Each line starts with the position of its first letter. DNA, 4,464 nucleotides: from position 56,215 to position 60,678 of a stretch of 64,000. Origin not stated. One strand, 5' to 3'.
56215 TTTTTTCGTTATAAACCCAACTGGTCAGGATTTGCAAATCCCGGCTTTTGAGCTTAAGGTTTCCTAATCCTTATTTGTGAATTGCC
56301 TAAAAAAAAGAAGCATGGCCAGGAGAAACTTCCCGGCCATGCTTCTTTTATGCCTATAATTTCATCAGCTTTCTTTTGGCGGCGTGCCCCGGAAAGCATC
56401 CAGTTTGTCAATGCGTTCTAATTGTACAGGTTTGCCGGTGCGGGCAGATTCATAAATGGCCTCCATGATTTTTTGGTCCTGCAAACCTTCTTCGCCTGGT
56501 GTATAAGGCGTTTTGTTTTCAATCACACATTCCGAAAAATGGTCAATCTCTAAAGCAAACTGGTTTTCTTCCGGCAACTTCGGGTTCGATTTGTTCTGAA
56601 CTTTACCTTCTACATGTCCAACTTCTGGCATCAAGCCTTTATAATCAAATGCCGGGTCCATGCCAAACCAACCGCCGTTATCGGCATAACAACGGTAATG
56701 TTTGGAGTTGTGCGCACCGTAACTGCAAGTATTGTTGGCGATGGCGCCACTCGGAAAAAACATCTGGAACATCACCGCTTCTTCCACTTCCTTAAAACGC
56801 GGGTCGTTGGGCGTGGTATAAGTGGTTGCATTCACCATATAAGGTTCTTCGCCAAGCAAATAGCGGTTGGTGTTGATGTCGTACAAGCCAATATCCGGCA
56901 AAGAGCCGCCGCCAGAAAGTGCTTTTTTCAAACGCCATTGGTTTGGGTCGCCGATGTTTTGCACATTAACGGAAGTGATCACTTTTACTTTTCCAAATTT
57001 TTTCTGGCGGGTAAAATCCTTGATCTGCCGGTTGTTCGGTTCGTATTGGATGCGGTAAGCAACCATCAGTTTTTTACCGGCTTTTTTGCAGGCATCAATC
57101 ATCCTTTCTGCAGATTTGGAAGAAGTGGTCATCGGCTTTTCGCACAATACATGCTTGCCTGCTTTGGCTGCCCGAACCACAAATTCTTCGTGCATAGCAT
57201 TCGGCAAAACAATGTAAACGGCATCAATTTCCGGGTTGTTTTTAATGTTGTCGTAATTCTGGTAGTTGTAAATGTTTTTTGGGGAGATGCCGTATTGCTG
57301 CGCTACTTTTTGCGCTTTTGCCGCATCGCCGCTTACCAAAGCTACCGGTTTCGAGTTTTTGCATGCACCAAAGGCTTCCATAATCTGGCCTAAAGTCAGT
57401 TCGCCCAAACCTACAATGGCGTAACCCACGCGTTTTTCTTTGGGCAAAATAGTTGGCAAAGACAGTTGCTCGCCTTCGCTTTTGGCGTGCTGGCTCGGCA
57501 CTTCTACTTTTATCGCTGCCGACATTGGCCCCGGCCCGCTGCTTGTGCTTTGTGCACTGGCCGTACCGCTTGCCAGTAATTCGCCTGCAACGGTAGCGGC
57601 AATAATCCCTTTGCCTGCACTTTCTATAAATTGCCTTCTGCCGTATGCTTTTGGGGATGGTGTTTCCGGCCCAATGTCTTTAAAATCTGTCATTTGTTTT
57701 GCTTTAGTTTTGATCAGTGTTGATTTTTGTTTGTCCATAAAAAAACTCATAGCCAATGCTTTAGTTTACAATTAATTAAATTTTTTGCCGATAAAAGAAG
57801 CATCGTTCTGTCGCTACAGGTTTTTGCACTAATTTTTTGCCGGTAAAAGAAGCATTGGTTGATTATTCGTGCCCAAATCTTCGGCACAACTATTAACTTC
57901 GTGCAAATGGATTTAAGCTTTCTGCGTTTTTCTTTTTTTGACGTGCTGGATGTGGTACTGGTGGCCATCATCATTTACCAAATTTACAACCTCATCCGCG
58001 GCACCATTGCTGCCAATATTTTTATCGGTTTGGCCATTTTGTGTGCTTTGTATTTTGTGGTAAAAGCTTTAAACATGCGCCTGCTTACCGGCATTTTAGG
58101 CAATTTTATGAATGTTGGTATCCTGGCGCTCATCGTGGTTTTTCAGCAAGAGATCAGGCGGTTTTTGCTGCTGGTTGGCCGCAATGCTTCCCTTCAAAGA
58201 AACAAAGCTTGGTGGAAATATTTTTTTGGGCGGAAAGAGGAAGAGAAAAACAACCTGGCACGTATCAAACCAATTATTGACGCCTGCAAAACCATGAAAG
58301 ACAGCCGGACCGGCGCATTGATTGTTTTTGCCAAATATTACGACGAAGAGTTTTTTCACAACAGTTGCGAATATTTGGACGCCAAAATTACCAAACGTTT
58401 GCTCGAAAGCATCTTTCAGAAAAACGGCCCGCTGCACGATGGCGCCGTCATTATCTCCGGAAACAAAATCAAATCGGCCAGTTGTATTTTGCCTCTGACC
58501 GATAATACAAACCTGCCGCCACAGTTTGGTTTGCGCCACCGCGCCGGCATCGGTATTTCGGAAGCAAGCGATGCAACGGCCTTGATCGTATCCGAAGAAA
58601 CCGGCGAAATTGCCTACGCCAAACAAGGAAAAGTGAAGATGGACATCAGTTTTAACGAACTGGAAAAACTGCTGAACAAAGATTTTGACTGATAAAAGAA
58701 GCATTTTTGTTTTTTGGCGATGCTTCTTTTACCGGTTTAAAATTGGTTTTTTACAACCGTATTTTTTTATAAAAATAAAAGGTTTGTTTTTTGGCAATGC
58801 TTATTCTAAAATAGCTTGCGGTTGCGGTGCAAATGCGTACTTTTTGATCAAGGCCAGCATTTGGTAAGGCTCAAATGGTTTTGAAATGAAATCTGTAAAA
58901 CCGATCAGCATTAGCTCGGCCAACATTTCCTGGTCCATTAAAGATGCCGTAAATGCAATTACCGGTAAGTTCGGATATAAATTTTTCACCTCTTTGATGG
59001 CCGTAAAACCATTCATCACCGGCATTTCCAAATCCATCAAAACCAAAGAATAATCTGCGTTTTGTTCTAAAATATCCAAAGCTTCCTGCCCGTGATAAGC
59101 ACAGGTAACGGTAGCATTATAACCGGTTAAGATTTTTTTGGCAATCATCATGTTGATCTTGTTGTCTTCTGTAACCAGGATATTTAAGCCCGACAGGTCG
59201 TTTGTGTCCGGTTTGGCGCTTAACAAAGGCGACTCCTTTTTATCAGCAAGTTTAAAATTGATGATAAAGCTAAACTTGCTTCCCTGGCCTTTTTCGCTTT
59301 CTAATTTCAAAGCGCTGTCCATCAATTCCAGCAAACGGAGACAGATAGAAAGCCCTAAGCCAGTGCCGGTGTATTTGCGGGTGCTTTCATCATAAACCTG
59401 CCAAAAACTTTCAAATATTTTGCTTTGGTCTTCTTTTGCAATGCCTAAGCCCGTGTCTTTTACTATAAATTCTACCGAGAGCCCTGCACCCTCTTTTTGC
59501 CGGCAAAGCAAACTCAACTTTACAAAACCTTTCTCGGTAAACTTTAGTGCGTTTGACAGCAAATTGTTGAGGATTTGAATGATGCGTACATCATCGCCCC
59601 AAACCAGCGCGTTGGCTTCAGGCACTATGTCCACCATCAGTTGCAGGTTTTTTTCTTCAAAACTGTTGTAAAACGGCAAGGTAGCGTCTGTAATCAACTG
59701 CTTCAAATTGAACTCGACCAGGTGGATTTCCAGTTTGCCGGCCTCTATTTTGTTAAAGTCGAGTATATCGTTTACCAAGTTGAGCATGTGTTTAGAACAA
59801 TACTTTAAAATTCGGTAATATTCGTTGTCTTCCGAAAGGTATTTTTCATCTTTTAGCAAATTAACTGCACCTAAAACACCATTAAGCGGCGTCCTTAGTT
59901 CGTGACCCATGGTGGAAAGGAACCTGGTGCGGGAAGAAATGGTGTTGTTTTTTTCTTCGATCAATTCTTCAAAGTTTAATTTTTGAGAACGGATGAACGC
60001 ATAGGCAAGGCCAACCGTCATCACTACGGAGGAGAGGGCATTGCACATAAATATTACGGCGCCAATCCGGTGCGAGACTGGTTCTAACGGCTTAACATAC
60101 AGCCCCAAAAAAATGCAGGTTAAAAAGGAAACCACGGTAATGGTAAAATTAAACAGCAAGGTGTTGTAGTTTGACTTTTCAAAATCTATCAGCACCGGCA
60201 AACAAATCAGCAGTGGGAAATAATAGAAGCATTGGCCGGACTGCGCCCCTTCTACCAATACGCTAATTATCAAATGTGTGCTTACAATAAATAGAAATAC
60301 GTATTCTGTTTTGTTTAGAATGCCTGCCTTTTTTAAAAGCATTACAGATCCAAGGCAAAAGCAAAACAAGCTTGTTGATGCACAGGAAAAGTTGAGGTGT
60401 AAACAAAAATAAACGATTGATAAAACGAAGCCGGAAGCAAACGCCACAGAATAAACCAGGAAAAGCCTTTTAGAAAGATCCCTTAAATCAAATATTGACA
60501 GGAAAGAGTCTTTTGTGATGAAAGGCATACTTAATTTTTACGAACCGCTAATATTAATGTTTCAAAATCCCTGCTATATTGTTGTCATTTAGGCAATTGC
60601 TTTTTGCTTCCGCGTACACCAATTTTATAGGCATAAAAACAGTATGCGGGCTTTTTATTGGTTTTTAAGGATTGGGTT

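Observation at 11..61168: Two related 12-mers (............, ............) occur 43 times as exact copies, in both orientations, inside and outside genes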

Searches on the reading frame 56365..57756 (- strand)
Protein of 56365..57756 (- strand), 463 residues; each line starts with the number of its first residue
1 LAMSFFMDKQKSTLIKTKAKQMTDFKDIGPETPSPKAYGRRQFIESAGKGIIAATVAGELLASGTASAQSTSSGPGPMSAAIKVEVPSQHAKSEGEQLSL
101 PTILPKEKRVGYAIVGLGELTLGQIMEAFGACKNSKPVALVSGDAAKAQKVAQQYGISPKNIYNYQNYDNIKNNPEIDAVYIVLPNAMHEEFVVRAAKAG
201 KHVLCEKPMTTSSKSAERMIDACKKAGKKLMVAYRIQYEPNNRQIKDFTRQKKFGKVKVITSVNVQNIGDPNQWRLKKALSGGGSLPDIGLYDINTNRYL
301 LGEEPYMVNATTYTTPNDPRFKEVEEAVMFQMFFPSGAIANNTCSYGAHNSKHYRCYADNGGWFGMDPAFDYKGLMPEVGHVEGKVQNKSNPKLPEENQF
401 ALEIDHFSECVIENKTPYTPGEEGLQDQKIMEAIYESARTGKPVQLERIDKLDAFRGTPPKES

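Call 59: search_protein_families(library=pfam, proteins=[window:56365-57756:-], max_evalue=0.0001)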
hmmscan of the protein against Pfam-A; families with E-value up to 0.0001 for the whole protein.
window:56365-57756:- (463 aa): 3 families
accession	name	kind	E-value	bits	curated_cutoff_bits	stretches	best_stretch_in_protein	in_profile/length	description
PF01408.29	GFO_IDH_MocA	-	3.4e-29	102.4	24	1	111-234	2-120/120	Oxidoreductase family, NAD-binding Rossmann fold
PF02894.22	GFO_IDH_MocA_C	-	4.3e-23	82.7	22.9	1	251-446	6-218/218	Oxidoreductase family, C-terminal alpha/beta domain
PF22725.1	GFO_IDH_MocA_C3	-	1.3e-18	67.6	27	1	243-356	2-116/124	GFO/IDH/MocA C-terminal domain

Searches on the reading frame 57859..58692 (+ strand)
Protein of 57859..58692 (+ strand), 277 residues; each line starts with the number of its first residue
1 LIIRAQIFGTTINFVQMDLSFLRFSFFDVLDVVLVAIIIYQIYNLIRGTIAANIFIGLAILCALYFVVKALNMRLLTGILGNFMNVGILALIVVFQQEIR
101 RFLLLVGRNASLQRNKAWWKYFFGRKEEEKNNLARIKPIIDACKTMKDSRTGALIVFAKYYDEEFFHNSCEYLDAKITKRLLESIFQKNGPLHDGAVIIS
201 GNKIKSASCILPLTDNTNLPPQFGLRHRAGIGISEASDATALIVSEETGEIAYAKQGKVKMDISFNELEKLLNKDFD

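Call 59: search_protein_families(library=pfam, proteins=[window:57859-58692:+], max_evalue=0.0001)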
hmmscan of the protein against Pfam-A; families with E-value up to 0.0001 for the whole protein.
window:57859-58692:+ (277 aa): 2 families
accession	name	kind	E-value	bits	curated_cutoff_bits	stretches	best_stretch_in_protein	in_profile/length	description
PF02457.21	DAC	-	1.1e-38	131.9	27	1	141-258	2-118/119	DisA bacterial checkpoint controller nucleotide-binding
PF19293.4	CdaA_N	-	1.9e-18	66.8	23.8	1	21-99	2-81/81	CdaA N-terminal transmembrane domain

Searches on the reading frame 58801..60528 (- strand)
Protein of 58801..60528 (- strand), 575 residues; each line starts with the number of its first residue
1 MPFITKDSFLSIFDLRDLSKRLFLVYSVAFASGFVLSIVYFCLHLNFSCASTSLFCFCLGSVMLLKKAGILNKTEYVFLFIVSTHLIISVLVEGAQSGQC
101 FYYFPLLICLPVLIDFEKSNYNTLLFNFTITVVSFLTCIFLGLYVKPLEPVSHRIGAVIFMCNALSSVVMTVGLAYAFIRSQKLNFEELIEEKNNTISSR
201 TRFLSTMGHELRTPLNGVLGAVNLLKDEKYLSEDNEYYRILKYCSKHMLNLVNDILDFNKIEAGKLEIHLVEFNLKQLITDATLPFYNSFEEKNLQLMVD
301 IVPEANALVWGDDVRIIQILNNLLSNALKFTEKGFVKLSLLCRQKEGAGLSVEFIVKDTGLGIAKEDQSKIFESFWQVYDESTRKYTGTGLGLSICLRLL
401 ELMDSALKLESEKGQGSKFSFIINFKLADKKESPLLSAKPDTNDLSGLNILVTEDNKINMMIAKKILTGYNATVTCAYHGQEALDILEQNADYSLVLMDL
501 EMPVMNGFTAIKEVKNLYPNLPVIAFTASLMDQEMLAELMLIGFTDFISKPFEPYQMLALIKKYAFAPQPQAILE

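Call 59: search_protein_families(library=pfam, proteins=[window:58801-60528:-], max_evalue=0.0001)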
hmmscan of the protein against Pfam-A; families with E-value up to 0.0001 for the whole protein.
window:58801-60528:- (575 aa): 3 families
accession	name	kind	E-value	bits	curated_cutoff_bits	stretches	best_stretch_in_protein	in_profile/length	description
PF02518.31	HATPase_c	-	3.4e-24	85.8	26.4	1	311-424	1-108/111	Histidine kinase-, DNA gyrase B-, and HSP90-like ATPase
PF00072.30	Response_reg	-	4e-22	78.9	30.2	1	450-561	1-110/111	Response regulator receiver domain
PF00512.31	HisKA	-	2.6e-18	66.2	26.9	1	200-264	2-66/66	His Kinase A (phospho-acceptor) domain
